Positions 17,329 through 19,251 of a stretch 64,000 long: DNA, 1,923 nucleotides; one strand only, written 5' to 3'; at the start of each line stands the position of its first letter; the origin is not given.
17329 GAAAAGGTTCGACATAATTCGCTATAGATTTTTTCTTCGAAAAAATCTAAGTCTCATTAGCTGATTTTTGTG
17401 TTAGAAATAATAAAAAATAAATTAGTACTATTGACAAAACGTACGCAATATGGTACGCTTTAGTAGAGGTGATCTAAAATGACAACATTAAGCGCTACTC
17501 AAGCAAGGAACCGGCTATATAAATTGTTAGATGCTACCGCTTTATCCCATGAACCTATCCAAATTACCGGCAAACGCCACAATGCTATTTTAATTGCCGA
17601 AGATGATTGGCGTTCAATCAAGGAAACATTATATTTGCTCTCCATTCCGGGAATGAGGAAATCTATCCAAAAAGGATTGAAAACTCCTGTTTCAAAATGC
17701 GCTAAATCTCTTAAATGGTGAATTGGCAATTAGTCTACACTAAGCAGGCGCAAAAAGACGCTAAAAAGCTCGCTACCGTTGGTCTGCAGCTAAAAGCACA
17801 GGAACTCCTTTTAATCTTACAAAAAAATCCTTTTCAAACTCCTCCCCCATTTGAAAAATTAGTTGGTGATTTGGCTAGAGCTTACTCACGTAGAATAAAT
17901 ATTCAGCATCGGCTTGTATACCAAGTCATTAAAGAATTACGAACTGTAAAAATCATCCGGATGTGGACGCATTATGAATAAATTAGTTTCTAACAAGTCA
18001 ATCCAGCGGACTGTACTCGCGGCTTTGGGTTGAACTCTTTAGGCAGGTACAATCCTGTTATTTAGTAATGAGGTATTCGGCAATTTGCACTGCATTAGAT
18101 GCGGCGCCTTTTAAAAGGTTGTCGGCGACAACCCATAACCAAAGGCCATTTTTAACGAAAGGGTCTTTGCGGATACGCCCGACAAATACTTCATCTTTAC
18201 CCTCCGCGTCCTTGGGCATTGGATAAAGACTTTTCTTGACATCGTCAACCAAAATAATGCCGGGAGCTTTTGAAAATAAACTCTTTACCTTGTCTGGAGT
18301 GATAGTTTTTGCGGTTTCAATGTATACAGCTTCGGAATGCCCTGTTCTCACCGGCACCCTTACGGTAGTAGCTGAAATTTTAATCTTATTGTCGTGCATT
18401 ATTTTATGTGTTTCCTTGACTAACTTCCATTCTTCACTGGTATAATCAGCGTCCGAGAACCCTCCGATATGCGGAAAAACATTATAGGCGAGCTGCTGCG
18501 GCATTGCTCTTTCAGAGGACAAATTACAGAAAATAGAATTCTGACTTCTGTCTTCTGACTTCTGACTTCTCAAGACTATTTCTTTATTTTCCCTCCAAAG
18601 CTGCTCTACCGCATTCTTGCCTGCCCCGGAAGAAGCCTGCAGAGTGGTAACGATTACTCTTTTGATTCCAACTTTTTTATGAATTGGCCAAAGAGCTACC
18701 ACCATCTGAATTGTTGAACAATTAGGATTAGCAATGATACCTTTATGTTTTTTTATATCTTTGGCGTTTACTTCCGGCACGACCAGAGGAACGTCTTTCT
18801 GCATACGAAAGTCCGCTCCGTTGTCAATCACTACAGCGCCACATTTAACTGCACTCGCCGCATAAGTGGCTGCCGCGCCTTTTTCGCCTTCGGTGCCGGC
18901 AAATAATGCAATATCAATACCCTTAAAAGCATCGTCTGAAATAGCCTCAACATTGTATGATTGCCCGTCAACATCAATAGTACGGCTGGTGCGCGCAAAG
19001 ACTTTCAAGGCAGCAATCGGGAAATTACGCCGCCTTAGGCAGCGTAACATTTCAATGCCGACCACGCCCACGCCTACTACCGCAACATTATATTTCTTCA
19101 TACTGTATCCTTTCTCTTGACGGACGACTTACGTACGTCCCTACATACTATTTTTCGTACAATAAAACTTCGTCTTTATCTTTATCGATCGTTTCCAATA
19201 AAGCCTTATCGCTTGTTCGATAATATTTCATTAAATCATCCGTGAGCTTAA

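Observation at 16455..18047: Plus-strand islet between truA and asd bounded by three copies of a structured repeat with attC-like termini (a possible integron-cassette array)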

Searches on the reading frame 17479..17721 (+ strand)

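Call 11: search_protein_families(library=ncbifam, proteins=[window:17479-17721:+])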
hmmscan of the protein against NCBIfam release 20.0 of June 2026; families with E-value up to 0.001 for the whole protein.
window:17479-17721:+ (80 aa): 2 families
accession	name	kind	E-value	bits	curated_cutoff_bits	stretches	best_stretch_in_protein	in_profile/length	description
NF008499.0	PRK11409.1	equivalog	1e-05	25.6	121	1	1-61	1-62/83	YoeB-YefM toxin-antitoxin system antitoxin YefM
TIGR01552.1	phd_fam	subfamily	0.00081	18.7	20.8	0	4-54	2-52/53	type II toxin-antitoxin system prevent-host-death family antitoxin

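Call 12: search_protein_families(library=pfam, proteins=[window:17479-17721:+], max_evalue=0.01)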
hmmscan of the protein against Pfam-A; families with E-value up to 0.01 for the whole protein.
window:17479-17721:+ (80 aa): 1 family
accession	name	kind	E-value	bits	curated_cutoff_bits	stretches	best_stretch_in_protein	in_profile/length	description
PF02604.26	PhdYeFM_antitox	-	4.1e-17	62.2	29.8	1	1-68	1-69/74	Antitoxin Phd_YefM, type II toxin-antitoxin system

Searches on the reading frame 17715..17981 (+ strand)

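Call 11: search_protein_families(library=ncbifam, proteins=[window:17715-17981:+])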
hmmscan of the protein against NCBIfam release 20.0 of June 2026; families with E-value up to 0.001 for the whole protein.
window:17715-17981:+ (88 aa): 2 families
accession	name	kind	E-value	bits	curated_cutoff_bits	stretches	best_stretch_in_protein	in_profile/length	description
TIGR02116.1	toxin_Txe_YoeB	equivalog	1.7e-25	89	51.8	1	8-87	1-80/80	Txe/YoeB family addiction module toxin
TIGR02385.1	RelE_StbE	subfamily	3.4e-06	27.5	27.9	1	5-86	1-84/88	type II toxin-antitoxin system mRNA interferase toxin, RelE/StbE family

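Call 12: search_protein_families(library=pfam, proteins=[window:17715-17981:+], max_evalue=0.01)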
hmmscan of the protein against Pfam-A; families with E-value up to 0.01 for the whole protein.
window:17715-17981:+ (88 aa): 2 families
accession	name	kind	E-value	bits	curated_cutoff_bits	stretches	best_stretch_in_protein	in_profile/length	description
PF06769.20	YoeB_toxin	-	1.2e-08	35.3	27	1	25-87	20-80/80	YoeB-like toxin of bacterial type II toxin-antitoxin system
PF05016.21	ParE_toxin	-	2.1e-05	25.5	23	1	7-86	2-85/89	ParE toxin of type II toxin-antitoxin system, parDE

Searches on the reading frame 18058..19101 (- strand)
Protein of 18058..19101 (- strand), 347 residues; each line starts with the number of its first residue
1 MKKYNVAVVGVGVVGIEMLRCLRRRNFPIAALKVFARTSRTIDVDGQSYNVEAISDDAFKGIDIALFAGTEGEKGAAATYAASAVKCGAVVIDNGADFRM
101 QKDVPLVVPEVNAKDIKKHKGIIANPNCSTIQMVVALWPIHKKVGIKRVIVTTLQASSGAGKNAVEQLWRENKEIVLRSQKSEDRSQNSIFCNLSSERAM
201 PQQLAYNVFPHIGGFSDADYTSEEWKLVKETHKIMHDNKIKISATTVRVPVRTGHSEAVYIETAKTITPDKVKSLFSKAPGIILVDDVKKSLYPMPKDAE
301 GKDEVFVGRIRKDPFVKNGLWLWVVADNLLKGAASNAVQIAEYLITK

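Call 11: search_protein_families(library=ncbifam, proteins=[window:18058-19101:-])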
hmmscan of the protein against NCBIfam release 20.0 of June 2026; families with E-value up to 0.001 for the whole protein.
window:18058-19101:- (347 aa): 14 families
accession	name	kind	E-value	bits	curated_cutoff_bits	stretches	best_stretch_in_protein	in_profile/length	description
NF011456.0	PRK14874.1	equivalog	2.4e-123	411.5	223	1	1-346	2-342/346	aspartate-semialdehyde dehydrogenase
TIGR01296.1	asd_B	equivalog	9.2e-116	386.6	324.2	1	5-346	1-338/339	aspartate-semialdehyde dehydrogenase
NF005229.0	PRK06728.1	equivalog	8.2e-95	317.6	628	1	2-346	4-343/347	aspartate-semialdehyde dehydrogenase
NF005957.0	PRK08040.1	equivalog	1.1e-51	176.3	273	1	4-346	5-332/336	aspartate-semialdehyde dehydrogenase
NF004224.0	PRK05671.1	equivalog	3.6e-50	171.3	284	1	3-346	4-333/336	aspartate-semialdehyde dehydrogenase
NF006416.0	PRK08664.1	subfamily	3.7e-41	141.5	232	2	47-168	62-189/350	aspartate-semialdehyde dehydrogenase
TIGR00978.1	asd_EA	equivalog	4.6e-37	127.9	301.2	2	76-167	86-186/342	aspartate-semialdehyde dehydrogenase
NF005144.0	PRK06598.1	subfamily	4.2e-25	88.6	198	1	52-336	56-359/369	aspartate-semialdehyde dehydrogenase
TIGR01850.1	argC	equivalog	4.8e-20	72.1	233.6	2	6-168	3-191/345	N-acetyl-gamma-glutamyl-phosphate reductase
TIGR01745.1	asd_gamma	equivalog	3.2e-15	56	402.9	1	33-337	31-358/366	aspartate-semialdehyde dehydrogenase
NF005368.0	PRK06901.1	equivalog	1.4e-12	47.5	437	1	58-345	63-319/323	oxidoreductase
TIGR01534.1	GAPDH-I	equivalog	2.6e-07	30.2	367.2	1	90-157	119-184/330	type I glyceraldehyde-3-phosphate dehydrogenase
NF003251.0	PRK04207.1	equivalog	9.7e-05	21.5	185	1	238-287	204-253/343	type II glyceraldehyde-3-phosphate dehydrogenase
NF005612.0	PRK07364.1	equivalog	0.00027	19.6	487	1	2-64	17-77/415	FAD-dependent hydroxylase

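Call 12: search_protein_families(library=pfam, proteins=[window:18058-19101:-], max_evalue=0.01)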
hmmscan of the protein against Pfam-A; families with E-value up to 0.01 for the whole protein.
window:18058-19101:- (347 aa): 4 families
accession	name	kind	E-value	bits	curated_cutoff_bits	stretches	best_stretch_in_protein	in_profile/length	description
PF02774.23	Semialdhyde_dhC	-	1.9e-49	168.7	26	1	137-331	1-184/184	Semialdehyde dehydrogenase, dimerisation domain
PF01118.30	Semialdhyde_dh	-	3.4e-22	79.6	26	1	5-119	1-121/121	Semialdehyde dehydrogenase, NAD binding domain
PF02800.25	Gp_dh_C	-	3.2e-05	24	24.4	1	229-280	59-110/158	Glyceraldehyde 3-phosphate dehydrogenase, C-terminal domain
PF22698.1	Semialdhyde_dhC_1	-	0.00024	21.4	27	0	232-308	70-147/165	Semialdehyde dehydrogenase, dimerisation domain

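Call 16: find_encoding_contigs(protein=window:18058-19101:-, flank=10000, max_places=10)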
Protein window:18058-19101:- (347 aa): 2 contigs read that carry it; 1 place shown.
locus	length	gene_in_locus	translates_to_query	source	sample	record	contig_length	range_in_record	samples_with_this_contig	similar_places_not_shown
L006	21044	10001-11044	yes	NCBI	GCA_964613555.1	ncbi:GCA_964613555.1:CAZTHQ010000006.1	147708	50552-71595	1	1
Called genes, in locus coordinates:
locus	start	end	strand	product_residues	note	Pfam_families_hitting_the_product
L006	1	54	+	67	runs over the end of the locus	PF01783:Ribosomal_L32p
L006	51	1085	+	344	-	PF02504:FA_synthesis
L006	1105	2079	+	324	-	PF00108:Thiolase_N (weak), PF08545:ACP_syn_III, PF08541:ACP_syn_III_C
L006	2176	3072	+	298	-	PF00698:Acyl_transf_1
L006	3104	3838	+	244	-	PF00106:adh_short, PF08659:KR, PF13561:adh_short_C2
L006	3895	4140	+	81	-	PF00550:PP-binding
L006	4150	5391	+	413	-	PF00109:ketoacyl-synt, PF02801:Ketoacyl-synt_C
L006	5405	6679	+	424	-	PF00330:Aconitase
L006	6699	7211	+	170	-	PF00694:Aconitase_C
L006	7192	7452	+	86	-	PF20660:DUF6812 (weak)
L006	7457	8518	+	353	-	PF00180:Iso_dh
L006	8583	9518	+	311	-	-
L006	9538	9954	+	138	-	-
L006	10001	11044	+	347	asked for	PF01118:Semialdhyde_dh, PF02774:Semialdhyde_dhC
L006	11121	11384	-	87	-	PF05016:ParE_toxin (weak), PF06769:YoeB_toxin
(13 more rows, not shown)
